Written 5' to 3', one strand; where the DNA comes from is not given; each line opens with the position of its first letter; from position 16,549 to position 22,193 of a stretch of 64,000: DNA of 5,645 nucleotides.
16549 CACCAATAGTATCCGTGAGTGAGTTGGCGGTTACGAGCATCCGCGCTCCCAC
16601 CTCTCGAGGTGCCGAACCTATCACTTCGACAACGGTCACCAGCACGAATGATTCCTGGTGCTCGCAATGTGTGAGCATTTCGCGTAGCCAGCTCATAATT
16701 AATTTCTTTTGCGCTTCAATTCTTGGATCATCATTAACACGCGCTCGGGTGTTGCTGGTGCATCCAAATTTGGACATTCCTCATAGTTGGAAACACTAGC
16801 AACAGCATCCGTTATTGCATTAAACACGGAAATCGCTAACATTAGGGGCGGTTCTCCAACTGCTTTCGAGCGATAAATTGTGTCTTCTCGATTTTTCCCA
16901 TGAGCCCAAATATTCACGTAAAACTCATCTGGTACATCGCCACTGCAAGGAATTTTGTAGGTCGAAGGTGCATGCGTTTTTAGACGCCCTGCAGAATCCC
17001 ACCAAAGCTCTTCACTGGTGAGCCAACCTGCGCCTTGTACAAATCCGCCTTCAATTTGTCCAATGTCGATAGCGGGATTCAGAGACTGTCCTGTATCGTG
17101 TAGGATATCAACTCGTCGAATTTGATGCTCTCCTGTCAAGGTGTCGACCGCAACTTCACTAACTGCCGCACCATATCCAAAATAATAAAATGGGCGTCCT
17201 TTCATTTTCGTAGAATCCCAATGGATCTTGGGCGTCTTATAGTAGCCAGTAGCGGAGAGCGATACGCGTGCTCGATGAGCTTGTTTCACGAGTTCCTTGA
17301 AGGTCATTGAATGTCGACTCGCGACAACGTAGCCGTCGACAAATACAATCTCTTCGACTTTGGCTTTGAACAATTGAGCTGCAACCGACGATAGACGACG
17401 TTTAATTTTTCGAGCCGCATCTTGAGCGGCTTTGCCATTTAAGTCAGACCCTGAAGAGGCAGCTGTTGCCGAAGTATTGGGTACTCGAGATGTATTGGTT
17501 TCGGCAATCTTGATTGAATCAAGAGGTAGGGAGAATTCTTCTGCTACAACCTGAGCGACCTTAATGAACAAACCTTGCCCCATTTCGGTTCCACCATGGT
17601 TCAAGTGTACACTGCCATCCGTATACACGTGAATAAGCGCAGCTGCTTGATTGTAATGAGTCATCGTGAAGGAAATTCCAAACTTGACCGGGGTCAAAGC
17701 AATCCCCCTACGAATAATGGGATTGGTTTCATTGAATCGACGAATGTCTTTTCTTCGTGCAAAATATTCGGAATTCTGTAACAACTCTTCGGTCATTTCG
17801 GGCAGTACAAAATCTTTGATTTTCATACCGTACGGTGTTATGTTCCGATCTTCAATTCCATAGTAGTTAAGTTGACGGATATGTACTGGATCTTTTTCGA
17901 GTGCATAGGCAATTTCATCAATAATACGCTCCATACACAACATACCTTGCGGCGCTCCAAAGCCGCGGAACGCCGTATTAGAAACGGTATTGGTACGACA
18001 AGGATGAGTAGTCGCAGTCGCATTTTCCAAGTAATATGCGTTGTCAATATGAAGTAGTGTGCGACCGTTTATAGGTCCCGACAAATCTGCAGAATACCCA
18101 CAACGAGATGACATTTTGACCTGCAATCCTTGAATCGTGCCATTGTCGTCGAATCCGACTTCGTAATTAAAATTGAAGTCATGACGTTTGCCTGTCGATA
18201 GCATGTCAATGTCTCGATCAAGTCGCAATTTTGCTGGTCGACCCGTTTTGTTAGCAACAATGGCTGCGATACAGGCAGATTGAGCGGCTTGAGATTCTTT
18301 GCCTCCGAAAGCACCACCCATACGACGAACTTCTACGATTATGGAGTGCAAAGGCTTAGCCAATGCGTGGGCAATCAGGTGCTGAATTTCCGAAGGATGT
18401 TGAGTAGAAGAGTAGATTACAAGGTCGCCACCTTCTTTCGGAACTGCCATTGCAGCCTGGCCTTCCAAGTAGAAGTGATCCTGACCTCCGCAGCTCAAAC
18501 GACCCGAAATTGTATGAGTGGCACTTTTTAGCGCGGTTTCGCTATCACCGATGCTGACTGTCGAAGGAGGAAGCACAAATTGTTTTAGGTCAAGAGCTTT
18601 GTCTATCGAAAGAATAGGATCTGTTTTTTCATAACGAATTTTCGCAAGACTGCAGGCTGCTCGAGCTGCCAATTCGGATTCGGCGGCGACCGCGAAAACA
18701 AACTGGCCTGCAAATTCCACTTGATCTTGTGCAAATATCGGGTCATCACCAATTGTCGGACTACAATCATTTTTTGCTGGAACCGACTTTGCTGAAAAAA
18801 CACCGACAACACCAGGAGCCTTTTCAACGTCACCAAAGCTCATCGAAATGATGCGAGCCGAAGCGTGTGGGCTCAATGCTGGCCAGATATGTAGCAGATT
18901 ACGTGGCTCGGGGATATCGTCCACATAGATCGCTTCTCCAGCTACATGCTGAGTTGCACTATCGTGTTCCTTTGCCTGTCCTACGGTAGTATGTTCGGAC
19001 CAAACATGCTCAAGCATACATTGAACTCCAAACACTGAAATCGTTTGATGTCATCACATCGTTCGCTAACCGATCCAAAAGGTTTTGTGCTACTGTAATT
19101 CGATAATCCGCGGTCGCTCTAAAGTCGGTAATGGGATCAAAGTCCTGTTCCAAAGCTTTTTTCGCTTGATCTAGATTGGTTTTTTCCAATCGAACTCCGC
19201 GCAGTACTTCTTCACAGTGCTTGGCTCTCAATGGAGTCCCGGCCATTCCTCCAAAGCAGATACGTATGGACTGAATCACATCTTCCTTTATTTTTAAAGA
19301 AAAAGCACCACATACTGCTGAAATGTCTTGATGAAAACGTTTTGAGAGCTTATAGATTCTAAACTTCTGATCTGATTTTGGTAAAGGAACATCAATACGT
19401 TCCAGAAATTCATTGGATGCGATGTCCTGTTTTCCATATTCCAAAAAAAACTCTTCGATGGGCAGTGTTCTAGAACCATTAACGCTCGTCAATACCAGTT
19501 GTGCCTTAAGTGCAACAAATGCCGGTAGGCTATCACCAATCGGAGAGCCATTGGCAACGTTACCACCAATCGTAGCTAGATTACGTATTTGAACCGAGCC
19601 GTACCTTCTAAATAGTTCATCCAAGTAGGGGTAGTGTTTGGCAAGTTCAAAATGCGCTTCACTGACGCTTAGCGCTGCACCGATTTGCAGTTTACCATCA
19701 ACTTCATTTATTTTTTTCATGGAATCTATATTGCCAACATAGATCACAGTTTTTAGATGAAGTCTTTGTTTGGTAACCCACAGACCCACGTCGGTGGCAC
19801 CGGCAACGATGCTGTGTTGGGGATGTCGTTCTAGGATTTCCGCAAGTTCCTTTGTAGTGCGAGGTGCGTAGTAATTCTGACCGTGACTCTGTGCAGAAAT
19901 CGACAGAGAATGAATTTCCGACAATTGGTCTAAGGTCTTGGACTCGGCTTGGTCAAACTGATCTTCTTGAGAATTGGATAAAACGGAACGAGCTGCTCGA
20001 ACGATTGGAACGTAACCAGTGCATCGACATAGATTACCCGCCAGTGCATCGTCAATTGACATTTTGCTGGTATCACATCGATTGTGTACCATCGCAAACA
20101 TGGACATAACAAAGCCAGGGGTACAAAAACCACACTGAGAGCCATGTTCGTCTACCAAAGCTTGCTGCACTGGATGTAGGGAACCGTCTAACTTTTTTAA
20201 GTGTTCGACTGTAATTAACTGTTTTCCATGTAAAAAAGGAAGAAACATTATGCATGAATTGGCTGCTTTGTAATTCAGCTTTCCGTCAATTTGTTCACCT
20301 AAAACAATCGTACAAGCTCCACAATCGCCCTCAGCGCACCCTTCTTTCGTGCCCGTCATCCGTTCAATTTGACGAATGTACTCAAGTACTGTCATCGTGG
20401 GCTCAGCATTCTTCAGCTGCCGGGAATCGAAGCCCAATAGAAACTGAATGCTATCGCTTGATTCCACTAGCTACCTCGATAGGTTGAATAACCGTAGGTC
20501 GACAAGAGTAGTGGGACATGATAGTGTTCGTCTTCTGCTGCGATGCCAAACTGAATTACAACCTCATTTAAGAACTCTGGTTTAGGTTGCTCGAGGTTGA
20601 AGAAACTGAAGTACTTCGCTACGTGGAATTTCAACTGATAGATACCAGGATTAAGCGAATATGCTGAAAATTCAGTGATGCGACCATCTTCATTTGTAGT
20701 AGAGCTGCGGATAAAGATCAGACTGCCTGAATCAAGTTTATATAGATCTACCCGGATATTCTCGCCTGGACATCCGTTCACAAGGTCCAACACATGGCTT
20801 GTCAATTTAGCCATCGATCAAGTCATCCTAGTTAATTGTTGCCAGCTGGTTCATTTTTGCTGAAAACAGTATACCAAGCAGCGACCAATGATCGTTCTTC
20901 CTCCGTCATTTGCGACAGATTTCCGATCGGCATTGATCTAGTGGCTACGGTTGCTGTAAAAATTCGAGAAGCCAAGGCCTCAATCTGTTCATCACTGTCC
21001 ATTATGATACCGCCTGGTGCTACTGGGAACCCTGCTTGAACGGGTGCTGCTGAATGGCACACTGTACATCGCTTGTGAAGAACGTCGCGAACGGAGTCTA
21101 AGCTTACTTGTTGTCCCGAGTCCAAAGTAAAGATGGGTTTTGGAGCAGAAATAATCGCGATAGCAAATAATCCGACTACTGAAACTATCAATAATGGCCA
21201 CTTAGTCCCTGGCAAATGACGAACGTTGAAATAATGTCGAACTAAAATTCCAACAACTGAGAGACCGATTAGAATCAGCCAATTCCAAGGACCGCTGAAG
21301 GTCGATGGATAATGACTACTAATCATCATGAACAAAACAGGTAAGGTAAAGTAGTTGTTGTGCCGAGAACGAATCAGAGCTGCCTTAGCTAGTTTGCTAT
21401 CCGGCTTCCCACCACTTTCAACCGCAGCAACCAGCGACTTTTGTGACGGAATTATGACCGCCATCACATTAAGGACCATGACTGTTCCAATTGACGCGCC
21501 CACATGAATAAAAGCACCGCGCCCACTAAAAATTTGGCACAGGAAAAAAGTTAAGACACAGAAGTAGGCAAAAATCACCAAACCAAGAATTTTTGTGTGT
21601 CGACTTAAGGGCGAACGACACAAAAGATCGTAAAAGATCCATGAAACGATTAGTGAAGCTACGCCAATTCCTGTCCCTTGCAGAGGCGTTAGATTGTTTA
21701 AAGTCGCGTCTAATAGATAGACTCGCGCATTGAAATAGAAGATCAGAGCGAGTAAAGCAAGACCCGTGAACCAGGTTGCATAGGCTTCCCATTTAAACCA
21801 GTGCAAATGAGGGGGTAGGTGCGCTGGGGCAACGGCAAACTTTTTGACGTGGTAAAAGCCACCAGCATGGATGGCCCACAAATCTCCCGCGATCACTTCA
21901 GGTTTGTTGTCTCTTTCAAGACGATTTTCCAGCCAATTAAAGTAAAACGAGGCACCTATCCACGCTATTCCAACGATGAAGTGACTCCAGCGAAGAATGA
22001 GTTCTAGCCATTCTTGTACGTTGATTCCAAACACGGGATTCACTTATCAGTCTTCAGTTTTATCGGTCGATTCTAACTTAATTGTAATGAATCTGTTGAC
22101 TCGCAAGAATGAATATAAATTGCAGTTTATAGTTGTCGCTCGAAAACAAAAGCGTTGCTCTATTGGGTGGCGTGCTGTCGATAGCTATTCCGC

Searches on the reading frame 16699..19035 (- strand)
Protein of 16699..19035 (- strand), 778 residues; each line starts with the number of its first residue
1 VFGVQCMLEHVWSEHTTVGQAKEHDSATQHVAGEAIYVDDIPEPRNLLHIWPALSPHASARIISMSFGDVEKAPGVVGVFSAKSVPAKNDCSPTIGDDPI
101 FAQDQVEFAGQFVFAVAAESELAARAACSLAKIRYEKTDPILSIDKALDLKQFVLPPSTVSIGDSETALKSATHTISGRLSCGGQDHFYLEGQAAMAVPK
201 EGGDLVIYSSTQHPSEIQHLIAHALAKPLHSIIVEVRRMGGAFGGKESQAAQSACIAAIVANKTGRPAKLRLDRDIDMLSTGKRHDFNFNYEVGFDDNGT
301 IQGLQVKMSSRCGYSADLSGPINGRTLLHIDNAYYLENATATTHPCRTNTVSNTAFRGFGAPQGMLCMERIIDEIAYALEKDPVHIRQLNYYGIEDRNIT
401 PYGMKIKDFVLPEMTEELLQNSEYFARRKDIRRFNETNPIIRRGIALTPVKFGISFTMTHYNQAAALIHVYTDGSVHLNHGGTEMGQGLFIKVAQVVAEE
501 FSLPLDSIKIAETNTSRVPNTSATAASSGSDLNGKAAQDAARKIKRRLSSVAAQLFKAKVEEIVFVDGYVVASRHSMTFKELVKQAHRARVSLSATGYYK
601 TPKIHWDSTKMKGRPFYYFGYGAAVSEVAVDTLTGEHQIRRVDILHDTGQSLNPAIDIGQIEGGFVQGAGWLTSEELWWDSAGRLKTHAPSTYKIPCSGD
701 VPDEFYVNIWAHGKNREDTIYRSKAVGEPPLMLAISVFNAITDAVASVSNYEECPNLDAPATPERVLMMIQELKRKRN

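Call 8: search_protein_families(library=pfam, proteins=[window:16699-19035:-], max_evalue=0.001)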
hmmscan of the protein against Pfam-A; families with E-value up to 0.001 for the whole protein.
window:16699-19035:- (778 aa): 3 families
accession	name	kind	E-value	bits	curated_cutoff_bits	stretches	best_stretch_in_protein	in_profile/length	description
PF20256.3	MoCoBD_2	-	1.8e-100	336.5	27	1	418-702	2-283/283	Molybdopterin cofactor-binding domain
PF02738.23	MoCoBD_1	-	1.2e-81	273.9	27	1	159-391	12-244/244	Molybdopterin cofactor-binding domain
PF01315.27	Ald_Xan_dh_C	-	1.7e-25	89.9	31.3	1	33-138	2-109/110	Aldehyde oxidase and xanthine dehydrogenase, a/b hammerhead domain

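Call 9: search_protein_families(library=padloc, proteins=[window:16699-19035:-], max_evalue=0.001)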
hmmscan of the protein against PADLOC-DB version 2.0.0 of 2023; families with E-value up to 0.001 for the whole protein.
window:16699-19035:- (778 aa): 0 families

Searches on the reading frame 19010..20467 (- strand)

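Call 8: search_protein_families(library=pfam, proteins=[window:19010-20467:-], max_evalue=0.001)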
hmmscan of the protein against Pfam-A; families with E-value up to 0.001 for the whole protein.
window:19010-20467:- (485 aa): 4 families
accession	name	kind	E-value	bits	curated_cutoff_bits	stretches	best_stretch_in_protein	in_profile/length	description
PF00941.27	FAD_binding_5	-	1.1e-48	165.7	27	1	198-362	4-169/170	FAD binding domain in molybdopterin dehydrogenase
PF03450.22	CO_deh_flav_C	-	8.5e-30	103.3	25.5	1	371-469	2-100/102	CO dehydrogenase flavoprotein C-terminal domain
PF01799.25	Fer2_2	-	1e-29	102.9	30.3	1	86-159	1-74/75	[2Fe-2S] binding domain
PF00111.32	Fer2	-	0.00039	20.7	21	1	17-58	9-49/77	2Fe-2S iron-sulfur cluster binding domain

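Call 9: search_protein_families(library=padloc, proteins=[window:19010-20467:-], max_evalue=0.001)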
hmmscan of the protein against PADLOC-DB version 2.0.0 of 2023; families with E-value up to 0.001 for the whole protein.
window:19010-20467:- (485 aa): 0 families

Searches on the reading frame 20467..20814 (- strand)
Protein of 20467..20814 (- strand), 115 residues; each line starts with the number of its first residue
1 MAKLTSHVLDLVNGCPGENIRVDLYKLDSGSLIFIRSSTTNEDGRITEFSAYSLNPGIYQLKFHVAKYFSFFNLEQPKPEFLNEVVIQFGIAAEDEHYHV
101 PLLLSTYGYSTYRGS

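Call 8: search_protein_families(library=pfam, proteins=[window:20467-20814:-], max_evalue=0.001)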
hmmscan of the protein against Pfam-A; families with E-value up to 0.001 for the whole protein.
window:20467-20814:- (115 aa): 1 family
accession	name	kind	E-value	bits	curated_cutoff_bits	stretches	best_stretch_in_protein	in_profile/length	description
PF00576.27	Transthyretin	-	4.1e-33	114.7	25.3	1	4-114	1-109/109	HIUase/Transthyretin family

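Call 9: search_protein_families(library=padloc, proteins=[window:20467-20814:-], max_evalue=0.001)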
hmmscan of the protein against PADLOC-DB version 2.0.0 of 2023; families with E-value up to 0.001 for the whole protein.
window:20467-20814:- (115 aa): 0 families

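Call 16: find_encoding_contigs(protein=window:20467-20814:-, flank=10000, max_places=10)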
Protein window:20467-20814:- (115 aa): 14 contigs read that carry it; 10 places shown.
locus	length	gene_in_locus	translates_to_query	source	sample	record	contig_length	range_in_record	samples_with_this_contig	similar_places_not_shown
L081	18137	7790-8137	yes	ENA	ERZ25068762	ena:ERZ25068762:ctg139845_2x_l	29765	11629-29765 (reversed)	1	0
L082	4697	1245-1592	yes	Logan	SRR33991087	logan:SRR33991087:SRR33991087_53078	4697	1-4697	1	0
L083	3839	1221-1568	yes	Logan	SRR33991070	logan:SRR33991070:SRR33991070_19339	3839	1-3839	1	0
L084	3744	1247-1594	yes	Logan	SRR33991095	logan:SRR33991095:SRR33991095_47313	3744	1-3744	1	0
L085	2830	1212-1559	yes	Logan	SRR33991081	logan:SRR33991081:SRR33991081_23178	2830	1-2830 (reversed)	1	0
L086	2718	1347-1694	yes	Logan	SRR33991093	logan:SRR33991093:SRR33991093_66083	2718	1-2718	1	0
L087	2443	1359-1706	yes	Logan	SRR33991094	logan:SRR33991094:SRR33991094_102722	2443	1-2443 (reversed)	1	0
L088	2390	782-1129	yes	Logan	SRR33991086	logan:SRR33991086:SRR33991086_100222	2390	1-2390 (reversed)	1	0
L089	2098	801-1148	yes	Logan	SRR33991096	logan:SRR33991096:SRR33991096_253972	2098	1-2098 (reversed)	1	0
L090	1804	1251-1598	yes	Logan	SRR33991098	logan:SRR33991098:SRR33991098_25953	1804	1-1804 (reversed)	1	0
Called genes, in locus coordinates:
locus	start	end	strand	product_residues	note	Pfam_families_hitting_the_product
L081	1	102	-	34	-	?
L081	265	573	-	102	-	-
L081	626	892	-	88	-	-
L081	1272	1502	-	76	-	PF03235:GmrSD_N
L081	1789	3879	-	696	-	PF03235:GmrSD_N, PF07510:GmrSD_C, PF18899:DUF5655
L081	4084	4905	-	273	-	PF07510:GmrSD_C, PF18899:DUF5655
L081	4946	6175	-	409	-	PF03235:GmrSD_N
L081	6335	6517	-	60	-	-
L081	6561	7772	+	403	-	PF06181:Urate_ox_N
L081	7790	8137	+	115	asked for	PF00576:Transthyretin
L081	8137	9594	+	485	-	PF01799:Fer2_2, PF00941:FAD_binding_5, PF03450:CO_deh_flav_C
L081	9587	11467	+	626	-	PF01315:Ald_Xan_dh_C, PF02738:MoCoBD_1, PF20256:MoCoBD_2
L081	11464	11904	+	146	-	PF20256:MoCoBD_2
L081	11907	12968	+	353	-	PF02625:XdhC_CoxI, PF13478:XdhC_C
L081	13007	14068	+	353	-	PF00005:ABC_tran, PF13304:AAA_21 (faint)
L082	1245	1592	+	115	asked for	PF00576:Transthyretin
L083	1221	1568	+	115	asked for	PF00576:Transthyretin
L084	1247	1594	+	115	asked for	PF00576:Transthyretin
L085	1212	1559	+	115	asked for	PF00576:Transthyretin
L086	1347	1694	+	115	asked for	PF00576:Transthyretin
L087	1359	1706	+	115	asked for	PF00576:Transthyretin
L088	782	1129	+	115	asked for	PF00576:Transthyretin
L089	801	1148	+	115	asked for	PF00576:Transthyretin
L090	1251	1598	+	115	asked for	PF00576:Transthyretin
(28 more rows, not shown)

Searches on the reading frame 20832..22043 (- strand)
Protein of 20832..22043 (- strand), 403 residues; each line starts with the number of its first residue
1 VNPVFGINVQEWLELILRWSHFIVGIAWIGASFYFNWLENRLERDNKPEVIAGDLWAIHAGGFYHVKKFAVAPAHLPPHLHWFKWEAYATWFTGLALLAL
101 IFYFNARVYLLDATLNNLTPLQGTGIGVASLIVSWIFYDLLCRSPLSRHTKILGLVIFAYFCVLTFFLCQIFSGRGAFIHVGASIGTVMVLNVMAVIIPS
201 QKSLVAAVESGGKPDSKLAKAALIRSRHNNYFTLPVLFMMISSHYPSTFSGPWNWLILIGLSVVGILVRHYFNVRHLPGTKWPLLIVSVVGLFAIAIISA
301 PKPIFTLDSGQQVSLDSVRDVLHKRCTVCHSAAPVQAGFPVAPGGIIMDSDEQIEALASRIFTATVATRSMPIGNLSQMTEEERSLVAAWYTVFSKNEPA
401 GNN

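Call 8: search_protein_families(library=pfam, proteins=[window:20832-22043:-], max_evalue=0.001)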
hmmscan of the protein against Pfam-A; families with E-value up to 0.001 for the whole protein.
window:20832-22043:- (403 aa): 1 family
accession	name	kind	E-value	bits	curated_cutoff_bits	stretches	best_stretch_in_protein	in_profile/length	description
PF06181.16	Urate_ox_N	-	9.8e-120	399.9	26.9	1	9-298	3-293/295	Urate oxidase N-terminal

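Call 9: search_protein_families(library=padloc, proteins=[window:20832-22043:-], max_evalue=0.001)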
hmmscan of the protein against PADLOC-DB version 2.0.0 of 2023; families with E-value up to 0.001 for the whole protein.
window:20832-22043:- (403 aa): 0 families

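Call 17: find_encoding_contigs(protein=window:20832-22043:-, flank=10000, max_places=10)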
Protein window:20832-22043:- (403 aa): 7 contigs read that carry it; 7 places shown.
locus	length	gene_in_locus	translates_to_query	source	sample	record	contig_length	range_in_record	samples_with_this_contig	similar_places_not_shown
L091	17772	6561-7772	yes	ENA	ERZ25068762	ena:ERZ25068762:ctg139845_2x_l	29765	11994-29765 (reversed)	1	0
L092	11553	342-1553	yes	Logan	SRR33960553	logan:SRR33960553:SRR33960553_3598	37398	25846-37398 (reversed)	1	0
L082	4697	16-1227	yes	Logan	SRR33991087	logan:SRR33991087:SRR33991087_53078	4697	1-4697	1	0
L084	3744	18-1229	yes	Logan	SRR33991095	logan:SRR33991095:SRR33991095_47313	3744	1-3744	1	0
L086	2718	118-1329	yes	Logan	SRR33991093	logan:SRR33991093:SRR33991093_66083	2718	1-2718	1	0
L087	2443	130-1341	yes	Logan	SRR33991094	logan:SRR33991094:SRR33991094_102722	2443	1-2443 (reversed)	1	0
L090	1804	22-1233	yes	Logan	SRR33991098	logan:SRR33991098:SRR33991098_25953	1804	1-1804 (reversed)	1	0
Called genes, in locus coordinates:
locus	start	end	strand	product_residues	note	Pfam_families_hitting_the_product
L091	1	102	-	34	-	?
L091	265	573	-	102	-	-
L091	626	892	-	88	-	-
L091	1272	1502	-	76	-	PF03235:GmrSD_N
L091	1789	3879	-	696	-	PF03235:GmrSD_N, PF07510:GmrSD_C, PF18899:DUF5655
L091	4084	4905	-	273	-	PF07510:GmrSD_C, PF18899:DUF5655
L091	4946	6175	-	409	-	PF03235:GmrSD_N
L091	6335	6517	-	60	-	-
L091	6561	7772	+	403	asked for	PF06181:Urate_ox_N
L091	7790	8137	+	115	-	PF00576:Transthyretin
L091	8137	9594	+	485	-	PF01799:Fer2_2, PF00941:FAD_binding_5, PF03450:CO_deh_flav_C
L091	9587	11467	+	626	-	PF01315:Ald_Xan_dh_C, PF02738:MoCoBD_1, PF20256:MoCoBD_2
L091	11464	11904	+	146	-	PF20256:MoCoBD_2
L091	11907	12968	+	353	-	PF02625:XdhC_CoxI, PF13478:XdhC_C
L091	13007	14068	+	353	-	PF00005:ABC_tran, PF13304:AAA_21 (faint)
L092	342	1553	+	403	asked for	PF06181:Urate_ox_N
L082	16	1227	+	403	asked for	PF06181:Urate_ox_N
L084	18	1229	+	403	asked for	PF06181:Urate_ox_N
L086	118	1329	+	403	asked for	PF06181:Urate_ox_N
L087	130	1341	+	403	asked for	PF06181:Urate_ox_N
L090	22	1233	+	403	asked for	PF06181:Urate_ox_N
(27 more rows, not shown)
